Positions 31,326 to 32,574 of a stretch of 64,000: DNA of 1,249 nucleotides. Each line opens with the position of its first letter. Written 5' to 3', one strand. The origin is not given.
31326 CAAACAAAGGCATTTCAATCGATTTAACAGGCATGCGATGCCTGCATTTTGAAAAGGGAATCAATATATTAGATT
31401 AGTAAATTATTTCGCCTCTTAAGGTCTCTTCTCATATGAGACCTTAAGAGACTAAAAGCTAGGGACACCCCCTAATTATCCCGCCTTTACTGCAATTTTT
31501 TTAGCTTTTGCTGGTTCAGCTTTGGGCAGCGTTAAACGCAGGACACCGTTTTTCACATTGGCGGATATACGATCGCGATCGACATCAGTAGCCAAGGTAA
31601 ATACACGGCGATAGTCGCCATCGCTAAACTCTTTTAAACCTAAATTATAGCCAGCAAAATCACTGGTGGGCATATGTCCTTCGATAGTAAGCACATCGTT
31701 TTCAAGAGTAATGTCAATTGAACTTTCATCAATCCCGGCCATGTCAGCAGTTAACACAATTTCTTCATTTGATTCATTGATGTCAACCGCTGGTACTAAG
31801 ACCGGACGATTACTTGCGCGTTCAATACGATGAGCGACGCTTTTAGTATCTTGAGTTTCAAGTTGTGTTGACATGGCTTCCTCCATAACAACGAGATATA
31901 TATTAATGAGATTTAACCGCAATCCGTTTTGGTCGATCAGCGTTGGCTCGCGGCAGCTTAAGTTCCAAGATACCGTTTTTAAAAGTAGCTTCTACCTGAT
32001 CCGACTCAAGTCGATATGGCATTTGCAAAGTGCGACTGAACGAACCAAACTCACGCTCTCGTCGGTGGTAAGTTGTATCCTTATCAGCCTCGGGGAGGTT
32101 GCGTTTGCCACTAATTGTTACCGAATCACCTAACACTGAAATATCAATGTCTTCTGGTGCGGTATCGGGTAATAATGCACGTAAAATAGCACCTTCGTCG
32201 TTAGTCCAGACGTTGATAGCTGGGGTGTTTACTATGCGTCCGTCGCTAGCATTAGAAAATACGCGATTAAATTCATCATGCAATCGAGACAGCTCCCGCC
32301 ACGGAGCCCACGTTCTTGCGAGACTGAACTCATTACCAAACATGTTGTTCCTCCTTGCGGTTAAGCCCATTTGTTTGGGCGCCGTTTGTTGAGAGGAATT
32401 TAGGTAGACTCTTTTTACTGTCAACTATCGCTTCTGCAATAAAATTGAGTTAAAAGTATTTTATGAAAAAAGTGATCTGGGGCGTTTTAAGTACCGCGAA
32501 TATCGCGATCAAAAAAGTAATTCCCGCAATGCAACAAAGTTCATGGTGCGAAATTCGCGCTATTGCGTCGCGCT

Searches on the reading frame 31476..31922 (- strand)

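Call 8: search_protein_families(library=pfam, proteins=[window:31476-31922:-], max_evalue=0.001)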
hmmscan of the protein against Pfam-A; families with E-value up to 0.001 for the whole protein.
window:31476-31922:- (148 aa): 2 families
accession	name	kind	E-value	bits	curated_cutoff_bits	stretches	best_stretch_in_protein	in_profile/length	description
PF00011.27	HSP20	-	9.1e-20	71.1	20.8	1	47-145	1-101/102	Hsp20/alpha crystallin family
PF17886.7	ArsA_HSP20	-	0.00025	21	22.5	1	53-130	2-61/63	HSP20-like domain found in ArsA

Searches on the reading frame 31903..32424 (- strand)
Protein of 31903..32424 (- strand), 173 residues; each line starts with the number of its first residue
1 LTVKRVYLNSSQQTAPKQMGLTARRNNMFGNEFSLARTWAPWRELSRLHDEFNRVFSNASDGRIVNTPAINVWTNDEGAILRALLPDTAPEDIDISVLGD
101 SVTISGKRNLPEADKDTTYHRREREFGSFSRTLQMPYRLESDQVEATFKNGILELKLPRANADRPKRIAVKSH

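Call 8: search_protein_families(library=pfam, proteins=[window:31903-32424:-], max_evalue=0.001)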
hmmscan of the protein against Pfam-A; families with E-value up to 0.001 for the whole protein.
window:31903-32424:- (173 aa): 2 families
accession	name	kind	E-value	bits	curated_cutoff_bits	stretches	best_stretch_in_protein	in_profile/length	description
PF00011.27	HSP20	-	1.4e-18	67.3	20.8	1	74-170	4-101/102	Hsp20/alpha crystallin family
PF17886.7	ArsA_HSP20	-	7.3e-05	22.7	22.5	1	77-156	2-62/63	HSP20-like domain found in ArsA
